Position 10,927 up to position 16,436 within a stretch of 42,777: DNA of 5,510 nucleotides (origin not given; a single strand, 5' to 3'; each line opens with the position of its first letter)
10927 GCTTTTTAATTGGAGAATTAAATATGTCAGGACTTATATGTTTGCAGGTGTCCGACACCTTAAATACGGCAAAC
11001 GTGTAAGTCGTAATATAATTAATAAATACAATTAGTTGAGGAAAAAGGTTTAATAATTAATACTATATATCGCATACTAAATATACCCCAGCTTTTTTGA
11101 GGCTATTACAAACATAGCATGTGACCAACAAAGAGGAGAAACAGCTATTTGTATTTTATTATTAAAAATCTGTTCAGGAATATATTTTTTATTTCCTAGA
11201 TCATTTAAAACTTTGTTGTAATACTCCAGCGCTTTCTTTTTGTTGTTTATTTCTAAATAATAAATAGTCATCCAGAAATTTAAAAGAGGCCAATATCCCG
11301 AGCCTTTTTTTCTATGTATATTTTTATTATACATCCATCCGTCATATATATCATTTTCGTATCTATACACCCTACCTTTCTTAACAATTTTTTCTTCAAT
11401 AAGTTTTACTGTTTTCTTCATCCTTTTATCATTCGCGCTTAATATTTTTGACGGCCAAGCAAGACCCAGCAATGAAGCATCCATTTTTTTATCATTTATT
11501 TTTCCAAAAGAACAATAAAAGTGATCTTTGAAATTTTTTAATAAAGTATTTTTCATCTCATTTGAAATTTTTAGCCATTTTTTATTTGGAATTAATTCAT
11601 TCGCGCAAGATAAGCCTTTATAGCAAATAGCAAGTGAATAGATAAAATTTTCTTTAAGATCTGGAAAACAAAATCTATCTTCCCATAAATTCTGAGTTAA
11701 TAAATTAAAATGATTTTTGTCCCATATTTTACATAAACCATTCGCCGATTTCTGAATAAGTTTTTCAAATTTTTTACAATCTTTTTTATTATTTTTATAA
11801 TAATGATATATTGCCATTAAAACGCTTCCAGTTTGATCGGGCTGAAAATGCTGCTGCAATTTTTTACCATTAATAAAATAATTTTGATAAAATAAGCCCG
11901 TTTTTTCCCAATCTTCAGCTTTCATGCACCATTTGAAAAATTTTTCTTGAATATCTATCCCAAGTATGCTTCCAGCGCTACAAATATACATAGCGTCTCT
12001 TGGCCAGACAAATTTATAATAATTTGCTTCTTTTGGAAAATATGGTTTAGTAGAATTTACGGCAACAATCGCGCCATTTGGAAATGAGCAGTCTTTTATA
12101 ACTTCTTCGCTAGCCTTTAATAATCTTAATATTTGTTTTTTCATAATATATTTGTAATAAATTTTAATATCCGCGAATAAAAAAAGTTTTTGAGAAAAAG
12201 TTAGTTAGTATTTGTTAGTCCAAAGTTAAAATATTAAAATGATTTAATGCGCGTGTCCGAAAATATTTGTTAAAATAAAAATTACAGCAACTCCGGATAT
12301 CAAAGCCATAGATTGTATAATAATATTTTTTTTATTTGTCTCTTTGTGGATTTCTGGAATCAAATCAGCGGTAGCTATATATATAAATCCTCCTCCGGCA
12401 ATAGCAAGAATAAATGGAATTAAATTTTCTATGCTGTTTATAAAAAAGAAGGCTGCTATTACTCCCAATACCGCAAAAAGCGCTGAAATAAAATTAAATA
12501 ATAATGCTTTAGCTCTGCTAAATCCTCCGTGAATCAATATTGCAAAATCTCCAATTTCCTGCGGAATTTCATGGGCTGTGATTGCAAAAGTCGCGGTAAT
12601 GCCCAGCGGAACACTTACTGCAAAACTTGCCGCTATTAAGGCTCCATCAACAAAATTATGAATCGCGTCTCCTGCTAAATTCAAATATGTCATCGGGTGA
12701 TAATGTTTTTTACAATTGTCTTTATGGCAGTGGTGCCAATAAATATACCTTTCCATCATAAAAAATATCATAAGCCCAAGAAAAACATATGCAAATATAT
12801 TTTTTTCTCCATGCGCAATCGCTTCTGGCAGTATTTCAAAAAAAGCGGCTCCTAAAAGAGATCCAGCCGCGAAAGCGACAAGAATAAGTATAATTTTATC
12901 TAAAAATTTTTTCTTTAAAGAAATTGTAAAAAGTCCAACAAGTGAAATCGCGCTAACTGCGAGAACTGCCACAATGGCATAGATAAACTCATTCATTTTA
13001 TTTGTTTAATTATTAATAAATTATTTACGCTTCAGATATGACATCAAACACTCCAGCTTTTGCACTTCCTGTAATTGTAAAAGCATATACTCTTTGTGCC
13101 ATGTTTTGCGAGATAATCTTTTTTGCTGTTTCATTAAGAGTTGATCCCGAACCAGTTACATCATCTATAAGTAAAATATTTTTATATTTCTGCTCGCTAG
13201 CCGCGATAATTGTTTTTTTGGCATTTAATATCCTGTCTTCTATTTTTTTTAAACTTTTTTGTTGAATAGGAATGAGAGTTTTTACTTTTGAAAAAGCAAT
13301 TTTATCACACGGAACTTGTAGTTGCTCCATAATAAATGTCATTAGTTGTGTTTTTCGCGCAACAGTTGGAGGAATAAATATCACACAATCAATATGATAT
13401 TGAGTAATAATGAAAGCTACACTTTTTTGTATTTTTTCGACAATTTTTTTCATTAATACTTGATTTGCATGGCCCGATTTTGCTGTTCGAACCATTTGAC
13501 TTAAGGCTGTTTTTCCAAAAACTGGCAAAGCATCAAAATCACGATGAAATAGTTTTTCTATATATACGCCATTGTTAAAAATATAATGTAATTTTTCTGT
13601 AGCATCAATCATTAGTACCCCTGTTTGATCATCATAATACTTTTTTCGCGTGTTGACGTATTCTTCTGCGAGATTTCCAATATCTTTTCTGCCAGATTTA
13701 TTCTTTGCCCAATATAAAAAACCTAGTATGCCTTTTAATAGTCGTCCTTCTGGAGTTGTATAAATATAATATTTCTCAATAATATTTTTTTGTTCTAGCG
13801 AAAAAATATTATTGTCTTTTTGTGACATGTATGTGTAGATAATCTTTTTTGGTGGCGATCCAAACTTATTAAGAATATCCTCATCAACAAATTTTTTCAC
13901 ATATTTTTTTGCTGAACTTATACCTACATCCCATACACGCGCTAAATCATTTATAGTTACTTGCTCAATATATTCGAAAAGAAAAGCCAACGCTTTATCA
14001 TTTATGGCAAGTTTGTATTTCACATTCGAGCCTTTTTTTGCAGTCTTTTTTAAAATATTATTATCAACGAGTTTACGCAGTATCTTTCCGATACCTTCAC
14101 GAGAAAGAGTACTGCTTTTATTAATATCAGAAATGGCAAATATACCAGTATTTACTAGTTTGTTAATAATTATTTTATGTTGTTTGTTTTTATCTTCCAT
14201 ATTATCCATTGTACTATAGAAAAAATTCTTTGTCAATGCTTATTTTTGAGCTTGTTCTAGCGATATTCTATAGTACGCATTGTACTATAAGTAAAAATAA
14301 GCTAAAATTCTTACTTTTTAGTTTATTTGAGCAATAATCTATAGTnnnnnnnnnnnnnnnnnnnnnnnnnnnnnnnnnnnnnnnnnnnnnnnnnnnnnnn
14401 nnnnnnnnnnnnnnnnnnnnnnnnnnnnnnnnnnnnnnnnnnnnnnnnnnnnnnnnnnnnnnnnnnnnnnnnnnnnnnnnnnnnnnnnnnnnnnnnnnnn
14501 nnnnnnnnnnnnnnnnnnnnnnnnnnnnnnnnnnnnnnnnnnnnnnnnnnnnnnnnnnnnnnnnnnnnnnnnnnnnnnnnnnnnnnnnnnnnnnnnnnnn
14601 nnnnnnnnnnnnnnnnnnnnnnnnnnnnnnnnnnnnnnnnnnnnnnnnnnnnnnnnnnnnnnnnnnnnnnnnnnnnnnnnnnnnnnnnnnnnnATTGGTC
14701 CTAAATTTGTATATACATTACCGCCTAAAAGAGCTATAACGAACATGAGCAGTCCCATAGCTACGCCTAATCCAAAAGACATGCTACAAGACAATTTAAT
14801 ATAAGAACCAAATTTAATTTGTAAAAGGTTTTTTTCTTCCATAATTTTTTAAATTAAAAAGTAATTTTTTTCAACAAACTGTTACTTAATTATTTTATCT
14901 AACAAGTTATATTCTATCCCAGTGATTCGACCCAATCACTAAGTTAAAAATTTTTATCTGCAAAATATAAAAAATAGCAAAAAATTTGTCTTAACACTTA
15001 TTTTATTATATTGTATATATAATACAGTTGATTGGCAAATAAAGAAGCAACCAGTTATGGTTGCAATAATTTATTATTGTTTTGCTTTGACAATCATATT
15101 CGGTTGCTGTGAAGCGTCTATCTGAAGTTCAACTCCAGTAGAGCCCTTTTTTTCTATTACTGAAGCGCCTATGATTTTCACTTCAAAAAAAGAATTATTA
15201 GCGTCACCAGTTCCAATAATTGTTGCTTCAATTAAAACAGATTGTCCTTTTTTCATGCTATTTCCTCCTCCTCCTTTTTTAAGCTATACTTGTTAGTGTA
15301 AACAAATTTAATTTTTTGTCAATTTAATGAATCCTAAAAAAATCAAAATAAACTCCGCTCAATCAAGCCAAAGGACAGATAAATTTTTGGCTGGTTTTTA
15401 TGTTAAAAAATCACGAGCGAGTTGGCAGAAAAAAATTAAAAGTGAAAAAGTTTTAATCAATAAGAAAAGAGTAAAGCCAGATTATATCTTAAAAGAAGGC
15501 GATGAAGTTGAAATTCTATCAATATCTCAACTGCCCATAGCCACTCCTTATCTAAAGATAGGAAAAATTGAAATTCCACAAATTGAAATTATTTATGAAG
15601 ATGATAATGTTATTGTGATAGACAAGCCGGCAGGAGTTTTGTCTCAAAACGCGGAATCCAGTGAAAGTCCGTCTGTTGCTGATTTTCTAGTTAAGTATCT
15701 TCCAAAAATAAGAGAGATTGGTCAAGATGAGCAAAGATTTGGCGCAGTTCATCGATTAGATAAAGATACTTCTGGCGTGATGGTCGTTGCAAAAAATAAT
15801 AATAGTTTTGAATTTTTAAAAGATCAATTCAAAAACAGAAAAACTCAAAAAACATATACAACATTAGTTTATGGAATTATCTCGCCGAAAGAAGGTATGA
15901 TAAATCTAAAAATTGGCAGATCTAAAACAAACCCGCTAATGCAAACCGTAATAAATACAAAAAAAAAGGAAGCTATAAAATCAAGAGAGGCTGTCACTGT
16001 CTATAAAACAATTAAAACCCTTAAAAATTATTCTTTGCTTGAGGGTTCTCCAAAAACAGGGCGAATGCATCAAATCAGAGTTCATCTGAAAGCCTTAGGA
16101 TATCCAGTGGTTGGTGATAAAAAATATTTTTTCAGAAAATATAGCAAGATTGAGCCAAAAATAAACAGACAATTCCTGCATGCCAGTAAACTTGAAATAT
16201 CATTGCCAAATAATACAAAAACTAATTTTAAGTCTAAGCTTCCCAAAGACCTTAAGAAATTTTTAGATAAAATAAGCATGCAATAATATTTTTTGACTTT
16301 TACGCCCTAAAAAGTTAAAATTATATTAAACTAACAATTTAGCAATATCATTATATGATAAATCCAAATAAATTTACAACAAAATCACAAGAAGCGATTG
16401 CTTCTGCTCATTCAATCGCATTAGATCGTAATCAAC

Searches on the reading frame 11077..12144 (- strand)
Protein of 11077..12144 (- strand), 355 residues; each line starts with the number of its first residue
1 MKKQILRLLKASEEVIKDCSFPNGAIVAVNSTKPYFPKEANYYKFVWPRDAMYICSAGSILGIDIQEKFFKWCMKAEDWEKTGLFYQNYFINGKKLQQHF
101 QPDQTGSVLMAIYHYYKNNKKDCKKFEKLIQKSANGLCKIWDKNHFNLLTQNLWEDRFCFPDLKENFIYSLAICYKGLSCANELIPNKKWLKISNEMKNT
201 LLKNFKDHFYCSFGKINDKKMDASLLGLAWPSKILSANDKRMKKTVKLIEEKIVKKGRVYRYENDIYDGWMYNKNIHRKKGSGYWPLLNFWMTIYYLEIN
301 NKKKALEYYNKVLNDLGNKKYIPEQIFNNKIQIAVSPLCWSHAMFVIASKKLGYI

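Call 40: search_protein_families(library=pfam, proteins=[window:11077-12144:-], max_evalue=0.001)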
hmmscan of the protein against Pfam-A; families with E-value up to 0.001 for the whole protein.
window:11077-12144:- (355 aa): 1 family
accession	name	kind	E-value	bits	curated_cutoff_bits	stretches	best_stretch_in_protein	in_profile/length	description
PF00723.27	Glyco_hydro_15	-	2.5e-12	46.9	22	1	90-327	112-403/427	Glycosyl hydrolases family 15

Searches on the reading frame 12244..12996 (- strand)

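Call 40: search_protein_families(library=pfam, proteins=[window:12244-12996:-], max_evalue=0.001)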
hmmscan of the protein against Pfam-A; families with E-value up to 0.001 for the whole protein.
window:12244-12996:- (250 aa): 1 family
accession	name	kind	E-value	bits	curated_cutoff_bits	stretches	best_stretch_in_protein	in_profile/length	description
PF02535.28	Zip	-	2.5e-43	149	35.1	2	97-242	172-322/323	ZIP Zinc transporter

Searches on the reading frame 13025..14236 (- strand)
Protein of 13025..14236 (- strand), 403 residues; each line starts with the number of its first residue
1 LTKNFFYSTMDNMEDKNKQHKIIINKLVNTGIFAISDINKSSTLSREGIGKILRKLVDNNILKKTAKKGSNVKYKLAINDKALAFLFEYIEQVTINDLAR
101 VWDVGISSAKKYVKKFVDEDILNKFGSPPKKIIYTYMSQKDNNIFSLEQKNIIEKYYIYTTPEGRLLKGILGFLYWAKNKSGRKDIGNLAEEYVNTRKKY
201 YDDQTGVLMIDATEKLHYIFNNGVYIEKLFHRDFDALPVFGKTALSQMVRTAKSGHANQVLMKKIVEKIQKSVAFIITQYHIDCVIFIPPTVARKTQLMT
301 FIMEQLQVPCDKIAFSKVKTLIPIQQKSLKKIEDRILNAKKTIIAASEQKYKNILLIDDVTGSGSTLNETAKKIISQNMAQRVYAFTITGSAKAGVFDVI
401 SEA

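Call 41: search_protein_families(library=pfam, proteins=[window:13025-14236:-], max_evalue=0.001)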
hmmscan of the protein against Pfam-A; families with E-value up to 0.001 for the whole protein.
window:13025-14236:- (403 aa): 1 family
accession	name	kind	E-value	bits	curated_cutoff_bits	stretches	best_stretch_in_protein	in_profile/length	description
PF24390.1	PRTase-CE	-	0.00021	21.7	27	1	314-380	66-134/253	PRTase-CE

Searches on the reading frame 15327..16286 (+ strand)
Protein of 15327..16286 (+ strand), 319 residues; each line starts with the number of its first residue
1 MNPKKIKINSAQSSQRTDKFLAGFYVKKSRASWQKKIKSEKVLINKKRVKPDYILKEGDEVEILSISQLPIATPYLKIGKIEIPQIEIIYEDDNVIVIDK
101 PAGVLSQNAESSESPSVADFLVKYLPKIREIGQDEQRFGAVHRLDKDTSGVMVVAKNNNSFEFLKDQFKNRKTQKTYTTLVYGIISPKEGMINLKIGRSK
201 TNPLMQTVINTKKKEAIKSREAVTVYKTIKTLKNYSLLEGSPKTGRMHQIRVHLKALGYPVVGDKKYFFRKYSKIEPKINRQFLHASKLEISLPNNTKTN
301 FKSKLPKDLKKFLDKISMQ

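Call 41: search_protein_families(library=pfam, proteins=[window:15327-16286:+], max_evalue=0.001)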
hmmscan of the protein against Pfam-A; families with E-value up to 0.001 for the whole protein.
window:15327-16286:+ (319 aa): 2 families
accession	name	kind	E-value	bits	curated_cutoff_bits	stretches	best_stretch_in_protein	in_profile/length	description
PF00849.27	PseudoU_synth_2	-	7e-31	107.9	26.8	1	94-255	1-151/152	RNA pseudouridylate synthase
PF01479.30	S4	-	7.6e-06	26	22.8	1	18-61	4-48/48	S4 domain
